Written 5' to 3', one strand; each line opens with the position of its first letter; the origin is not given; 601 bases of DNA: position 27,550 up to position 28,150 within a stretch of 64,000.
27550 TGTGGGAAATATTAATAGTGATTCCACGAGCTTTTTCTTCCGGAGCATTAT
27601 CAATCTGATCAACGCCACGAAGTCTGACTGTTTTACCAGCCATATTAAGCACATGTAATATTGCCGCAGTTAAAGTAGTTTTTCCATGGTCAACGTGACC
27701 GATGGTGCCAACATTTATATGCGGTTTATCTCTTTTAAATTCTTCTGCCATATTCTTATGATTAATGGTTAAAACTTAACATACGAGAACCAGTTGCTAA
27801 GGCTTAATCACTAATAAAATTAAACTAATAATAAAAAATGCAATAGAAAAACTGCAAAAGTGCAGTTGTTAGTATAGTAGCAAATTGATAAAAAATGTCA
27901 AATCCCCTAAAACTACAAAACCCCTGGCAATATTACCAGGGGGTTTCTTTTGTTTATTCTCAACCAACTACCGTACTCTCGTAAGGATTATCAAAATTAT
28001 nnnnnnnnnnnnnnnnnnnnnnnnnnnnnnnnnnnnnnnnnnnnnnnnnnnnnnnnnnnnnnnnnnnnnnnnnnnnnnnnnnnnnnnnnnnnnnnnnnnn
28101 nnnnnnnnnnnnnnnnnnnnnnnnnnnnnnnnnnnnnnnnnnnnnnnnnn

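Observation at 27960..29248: Two non-ribosomal genes inserted between fusA and tuf in the str operon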

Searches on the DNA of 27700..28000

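Call 97: search_rna_families(source=window, start=27700, end=28000, threshold=evalue, max_evalue=1)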
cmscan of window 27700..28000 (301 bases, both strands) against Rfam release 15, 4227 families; matches with E-value up to 1: 3.
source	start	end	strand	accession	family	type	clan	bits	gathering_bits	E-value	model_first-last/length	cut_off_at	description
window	27850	27937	+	RF03095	RAGATH-17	Gene; sRNA;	-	23.2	102.3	0.77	1-96/96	no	RAGATH-17 RNA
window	27896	27950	+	RF02399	NsiR1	Gene; sRNA;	-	15.9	39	0.96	1-60/60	no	Nitrogen stress-induced RNA 1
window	27853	27982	-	RF04015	MIR946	Gene; miRNA;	-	15.8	190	0.54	1-189/189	no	MIR946 microRNA precursor family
